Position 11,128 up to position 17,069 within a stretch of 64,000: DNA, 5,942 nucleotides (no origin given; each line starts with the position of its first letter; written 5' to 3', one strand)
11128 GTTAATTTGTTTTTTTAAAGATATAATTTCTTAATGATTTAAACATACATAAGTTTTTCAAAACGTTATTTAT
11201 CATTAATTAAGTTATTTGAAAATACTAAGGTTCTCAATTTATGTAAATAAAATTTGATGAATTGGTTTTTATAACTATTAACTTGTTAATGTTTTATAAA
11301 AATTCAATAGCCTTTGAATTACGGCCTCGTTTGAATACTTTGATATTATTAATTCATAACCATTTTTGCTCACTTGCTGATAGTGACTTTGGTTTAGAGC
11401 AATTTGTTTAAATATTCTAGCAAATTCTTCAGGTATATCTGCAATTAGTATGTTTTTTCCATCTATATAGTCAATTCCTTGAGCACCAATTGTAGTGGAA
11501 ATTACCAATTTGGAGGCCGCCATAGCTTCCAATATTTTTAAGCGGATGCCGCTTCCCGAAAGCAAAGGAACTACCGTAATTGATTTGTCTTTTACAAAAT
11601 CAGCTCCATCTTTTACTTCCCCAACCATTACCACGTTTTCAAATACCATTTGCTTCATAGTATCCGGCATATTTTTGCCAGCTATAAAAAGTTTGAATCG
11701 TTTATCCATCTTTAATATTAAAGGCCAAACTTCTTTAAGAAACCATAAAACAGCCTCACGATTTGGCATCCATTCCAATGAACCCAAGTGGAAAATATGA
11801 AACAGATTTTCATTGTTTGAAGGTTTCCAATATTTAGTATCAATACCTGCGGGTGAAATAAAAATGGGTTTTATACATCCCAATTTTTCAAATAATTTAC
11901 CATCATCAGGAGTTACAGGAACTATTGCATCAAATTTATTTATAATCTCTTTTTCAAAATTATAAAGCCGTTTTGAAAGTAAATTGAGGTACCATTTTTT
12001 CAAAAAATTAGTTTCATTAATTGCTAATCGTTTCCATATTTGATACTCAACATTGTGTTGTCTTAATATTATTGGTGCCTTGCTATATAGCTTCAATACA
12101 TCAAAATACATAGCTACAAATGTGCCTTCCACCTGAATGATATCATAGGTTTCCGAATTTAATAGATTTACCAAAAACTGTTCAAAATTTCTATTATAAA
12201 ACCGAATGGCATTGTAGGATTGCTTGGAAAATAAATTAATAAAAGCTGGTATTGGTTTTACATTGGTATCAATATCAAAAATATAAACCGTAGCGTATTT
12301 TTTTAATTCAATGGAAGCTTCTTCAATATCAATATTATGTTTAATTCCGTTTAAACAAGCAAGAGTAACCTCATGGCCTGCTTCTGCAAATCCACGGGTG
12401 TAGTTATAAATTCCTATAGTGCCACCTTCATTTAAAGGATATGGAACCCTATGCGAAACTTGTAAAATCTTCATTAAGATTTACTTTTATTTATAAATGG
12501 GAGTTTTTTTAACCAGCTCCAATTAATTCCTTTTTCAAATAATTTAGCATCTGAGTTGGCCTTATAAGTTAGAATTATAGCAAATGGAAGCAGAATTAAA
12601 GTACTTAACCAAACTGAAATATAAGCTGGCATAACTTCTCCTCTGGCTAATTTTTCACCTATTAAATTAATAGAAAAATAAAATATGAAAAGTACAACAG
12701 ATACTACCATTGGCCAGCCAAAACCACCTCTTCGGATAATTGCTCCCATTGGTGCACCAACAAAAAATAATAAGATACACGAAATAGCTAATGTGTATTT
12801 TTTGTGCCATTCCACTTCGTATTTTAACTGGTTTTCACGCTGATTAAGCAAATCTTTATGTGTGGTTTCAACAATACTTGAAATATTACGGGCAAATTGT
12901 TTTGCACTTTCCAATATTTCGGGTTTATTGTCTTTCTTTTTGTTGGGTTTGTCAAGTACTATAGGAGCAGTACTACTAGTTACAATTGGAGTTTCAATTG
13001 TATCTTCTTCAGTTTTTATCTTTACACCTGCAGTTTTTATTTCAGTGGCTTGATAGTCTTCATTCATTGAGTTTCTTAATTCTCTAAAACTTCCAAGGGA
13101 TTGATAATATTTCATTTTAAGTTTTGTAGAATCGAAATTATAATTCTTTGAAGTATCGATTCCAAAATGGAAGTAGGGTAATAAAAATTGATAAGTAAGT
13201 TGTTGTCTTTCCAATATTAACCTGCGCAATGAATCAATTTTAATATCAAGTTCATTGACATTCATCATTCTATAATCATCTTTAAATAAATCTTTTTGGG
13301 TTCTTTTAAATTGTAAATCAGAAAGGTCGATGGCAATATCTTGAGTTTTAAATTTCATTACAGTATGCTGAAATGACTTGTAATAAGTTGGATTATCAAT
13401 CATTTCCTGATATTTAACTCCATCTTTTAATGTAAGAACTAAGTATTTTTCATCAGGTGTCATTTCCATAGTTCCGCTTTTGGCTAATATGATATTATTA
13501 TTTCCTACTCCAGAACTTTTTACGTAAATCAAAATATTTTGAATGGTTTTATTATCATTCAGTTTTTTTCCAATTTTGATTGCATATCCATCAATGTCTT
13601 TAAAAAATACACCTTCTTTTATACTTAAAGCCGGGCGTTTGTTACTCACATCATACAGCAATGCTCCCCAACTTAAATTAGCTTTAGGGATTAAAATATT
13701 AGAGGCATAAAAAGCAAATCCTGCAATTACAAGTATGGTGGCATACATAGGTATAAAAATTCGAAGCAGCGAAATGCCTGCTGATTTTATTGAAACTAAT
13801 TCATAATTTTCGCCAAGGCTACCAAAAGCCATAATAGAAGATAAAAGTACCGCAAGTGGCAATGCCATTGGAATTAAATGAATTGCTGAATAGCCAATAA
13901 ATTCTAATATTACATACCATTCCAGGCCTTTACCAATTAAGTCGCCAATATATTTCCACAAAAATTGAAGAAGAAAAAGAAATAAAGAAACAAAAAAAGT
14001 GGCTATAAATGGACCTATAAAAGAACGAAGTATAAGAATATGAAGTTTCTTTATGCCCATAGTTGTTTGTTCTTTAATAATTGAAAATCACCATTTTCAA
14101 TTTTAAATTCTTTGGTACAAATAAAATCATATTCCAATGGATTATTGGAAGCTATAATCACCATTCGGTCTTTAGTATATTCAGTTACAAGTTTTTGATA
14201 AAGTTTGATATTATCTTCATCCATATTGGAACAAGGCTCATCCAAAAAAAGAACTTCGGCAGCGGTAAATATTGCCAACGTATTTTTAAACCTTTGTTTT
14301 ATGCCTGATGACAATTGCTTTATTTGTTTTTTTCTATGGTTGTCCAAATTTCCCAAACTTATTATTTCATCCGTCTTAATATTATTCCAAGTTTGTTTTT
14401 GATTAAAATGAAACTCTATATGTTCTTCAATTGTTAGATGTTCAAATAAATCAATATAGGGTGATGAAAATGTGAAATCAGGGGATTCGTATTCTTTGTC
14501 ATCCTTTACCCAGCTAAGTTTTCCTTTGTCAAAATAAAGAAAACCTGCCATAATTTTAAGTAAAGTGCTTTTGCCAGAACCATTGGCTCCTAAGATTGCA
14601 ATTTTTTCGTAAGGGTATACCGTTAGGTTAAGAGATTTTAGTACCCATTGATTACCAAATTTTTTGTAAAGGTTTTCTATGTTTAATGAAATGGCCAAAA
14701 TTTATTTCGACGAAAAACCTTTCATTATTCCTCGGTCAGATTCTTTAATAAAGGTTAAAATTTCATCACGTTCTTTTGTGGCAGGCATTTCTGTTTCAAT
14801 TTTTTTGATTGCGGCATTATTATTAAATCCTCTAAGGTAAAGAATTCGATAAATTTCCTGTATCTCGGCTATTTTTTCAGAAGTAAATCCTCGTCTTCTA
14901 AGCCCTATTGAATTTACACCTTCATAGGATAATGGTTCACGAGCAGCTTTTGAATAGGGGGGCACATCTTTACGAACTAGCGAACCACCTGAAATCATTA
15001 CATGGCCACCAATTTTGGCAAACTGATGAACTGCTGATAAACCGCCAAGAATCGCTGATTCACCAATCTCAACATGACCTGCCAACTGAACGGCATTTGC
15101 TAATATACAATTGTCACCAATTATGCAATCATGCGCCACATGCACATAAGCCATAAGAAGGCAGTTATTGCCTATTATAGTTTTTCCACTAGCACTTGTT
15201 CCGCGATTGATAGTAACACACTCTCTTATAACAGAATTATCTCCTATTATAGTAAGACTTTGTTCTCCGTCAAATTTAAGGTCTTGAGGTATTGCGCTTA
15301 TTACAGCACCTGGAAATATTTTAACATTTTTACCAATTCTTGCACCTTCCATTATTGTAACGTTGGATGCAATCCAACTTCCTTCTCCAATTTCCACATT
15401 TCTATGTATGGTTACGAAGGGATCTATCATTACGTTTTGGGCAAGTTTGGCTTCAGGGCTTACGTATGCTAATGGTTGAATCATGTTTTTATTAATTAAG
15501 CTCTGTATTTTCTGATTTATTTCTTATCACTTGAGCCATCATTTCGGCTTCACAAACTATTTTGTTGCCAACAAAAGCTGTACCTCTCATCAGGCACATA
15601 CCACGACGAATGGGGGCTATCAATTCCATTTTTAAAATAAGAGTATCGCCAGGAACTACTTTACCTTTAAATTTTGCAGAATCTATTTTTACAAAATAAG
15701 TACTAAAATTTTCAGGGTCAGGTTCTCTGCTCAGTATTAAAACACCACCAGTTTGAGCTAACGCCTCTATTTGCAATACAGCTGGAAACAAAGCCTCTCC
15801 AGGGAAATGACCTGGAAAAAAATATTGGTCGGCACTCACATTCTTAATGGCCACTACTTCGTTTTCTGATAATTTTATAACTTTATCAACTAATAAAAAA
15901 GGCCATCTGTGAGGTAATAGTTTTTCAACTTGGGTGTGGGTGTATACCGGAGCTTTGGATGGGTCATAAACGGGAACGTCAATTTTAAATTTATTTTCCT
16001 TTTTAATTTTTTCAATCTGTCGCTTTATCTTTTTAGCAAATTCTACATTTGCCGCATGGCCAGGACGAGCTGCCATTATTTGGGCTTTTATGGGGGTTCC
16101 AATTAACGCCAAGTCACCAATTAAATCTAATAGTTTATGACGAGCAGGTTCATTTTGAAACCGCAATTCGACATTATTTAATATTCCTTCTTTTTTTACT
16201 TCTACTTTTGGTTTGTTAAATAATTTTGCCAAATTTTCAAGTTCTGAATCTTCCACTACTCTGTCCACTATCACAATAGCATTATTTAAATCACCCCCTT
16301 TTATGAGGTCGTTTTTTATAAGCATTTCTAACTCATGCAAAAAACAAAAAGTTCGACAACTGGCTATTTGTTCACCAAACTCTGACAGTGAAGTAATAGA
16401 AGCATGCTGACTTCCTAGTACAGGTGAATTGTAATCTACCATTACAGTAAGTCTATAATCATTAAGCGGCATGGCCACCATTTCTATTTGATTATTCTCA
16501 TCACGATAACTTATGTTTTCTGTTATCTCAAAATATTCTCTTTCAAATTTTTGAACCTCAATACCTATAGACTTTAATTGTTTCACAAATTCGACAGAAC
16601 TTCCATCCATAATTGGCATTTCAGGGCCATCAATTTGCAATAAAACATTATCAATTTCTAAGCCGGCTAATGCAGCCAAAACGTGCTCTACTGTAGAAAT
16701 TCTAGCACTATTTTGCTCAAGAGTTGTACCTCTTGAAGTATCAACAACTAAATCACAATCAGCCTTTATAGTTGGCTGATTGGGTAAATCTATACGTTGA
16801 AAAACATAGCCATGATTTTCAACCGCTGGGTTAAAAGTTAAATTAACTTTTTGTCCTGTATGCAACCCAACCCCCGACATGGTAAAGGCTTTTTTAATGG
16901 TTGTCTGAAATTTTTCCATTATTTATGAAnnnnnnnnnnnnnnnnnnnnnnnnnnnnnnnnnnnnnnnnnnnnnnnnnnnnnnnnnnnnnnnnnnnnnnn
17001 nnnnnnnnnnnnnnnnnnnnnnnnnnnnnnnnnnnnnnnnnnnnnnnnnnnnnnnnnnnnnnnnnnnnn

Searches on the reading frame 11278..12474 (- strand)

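Call 50: search_protein_families(library=pfam, proteins=[window:11278-12474:-], max_evalue=0.001)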
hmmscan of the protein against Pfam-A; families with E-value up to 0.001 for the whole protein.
window:11278-12474:- (398 aa): 4 families
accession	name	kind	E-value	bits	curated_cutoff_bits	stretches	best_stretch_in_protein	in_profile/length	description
PF13692.12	Glyco_trans_1_4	-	2.4e-20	73.7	27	1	226-357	3-138/142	Glycosyl transferases group 1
PF13439.12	Glyco_transf_4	-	6.8e-11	42.9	28.5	1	17-214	3-169/170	Glycosyltransferase Family 4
PF00534.26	Glycos_transf_1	-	3.4e-09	36.9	26.4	1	222-374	13-171/172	Glycosyl transferases group 1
PF13524.12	Glyco_trans_1_2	-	8.7e-06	26.2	25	1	283-390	31-143/144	Glycosyl transferase-like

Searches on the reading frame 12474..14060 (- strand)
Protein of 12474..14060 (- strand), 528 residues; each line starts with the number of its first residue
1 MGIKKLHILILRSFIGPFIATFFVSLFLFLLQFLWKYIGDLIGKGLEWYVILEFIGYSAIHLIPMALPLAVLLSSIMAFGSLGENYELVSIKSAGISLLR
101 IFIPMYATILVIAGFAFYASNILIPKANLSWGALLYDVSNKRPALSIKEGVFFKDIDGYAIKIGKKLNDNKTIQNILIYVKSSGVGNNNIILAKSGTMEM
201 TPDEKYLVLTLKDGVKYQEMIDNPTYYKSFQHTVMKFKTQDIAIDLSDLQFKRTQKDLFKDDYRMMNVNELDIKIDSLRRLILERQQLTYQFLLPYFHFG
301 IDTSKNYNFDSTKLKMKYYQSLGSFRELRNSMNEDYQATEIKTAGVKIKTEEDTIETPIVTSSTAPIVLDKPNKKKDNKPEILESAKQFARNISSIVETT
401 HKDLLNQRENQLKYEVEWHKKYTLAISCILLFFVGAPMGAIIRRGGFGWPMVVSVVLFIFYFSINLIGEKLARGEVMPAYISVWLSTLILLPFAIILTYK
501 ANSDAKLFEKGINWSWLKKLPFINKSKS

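Call 50: search_protein_families(library=pfam, proteins=[window:12474-14060:-], max_evalue=0.001)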
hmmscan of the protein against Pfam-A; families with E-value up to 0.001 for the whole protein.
window:12474-14060:- (528 aa): 1 family
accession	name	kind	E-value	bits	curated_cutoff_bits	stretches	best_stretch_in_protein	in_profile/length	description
PF03739.19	LptF_LptG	-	4.2e-76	256.7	27.9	1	10-499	3-352/353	Lipopolysaccharide export system permease LptF/LptG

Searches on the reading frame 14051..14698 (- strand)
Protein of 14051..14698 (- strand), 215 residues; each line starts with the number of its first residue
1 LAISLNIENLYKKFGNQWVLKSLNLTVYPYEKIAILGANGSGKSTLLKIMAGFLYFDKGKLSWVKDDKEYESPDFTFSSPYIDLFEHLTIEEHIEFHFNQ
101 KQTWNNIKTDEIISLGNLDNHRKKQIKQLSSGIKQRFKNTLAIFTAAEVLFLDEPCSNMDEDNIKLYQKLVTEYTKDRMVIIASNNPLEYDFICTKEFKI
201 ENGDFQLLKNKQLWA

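Call 50: search_protein_families(library=pfam, proteins=[window:14051-14698:-], max_evalue=0.001)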
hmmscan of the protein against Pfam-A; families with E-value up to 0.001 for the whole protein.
window:14051-14698:- (215 aa): 4 families
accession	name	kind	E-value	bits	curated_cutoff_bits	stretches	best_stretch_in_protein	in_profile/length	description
PF00005.33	ABC_tran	-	5.5e-21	76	25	1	20-156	1-136/137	ABC transporter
PF13304.12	AAA_21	-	3.4e-07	31.1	27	1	34-61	3-26/304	AAA domain, putative AbiEii toxin, Type IV TA system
PF13476.12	AAA_23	-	4.3e-07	31.2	27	1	33-147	22-135/201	AAA domain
PF02463.25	SMC_N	-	0.00041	20.3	40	0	33-48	27-42/220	RecF/RecN/SMC N terminal domain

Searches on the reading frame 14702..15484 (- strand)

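Call 50: search_protein_families(library=pfam, proteins=[window:14702-15484:-], max_evalue=0.001)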
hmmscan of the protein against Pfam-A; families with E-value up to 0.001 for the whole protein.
window:14702-15484:- (260 aa): 6 families
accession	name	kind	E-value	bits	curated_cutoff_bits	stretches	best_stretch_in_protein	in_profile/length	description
PF00132.30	Hexapep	-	6.2e-31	105.2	27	3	102-132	2-32/36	Bacterial transferase hexapeptide (six repeats)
PF13720.11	Acetyltransf_11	-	8.1e-27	93.9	24.5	1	173-254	1-82/82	Udp N-acetylglucosamine O-acyltransferase; Domain 2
PF25084.1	LbH_EIF2B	-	3.2e-10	40.4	54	2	6-108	4-103/105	EIF2B subunit epsilon LbH domain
PF25087.1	GMPPB_C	-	0.00032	20.8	39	0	38-138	1-93/110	GMPPB C-terminal domain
PF24894.1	Hexapep_GlmU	-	0.0006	20.3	23.3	0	84-143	30-86/104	GlmU-like, C-terminal hexapeptide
PF14602.12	Hexapep_2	-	0.00098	19.2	27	0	30-63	2-33/34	Hexapeptide repeat of succinyl-transferase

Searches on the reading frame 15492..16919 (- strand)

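Call 50: search_protein_families(library=pfam, proteins=[window:15492-16919:-], max_evalue=0.001)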
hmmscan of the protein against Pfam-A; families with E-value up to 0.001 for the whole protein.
window:15492-16919:- (475 aa): 3 families
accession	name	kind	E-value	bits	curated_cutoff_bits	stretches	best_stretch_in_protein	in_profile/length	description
PF03331.19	LpxC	-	5e-91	305.3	27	1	5-298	1-266/268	UDP-3-O-acyl N-acetylglycosamine deacetylase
PF07977.19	FabA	-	9.6e-27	93.7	23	1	335-459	1-138/138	FabA-like domain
PF22818.2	ApeI-like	-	0.00067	20.3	28.5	0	351-432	12-85/119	ApeI dehydratase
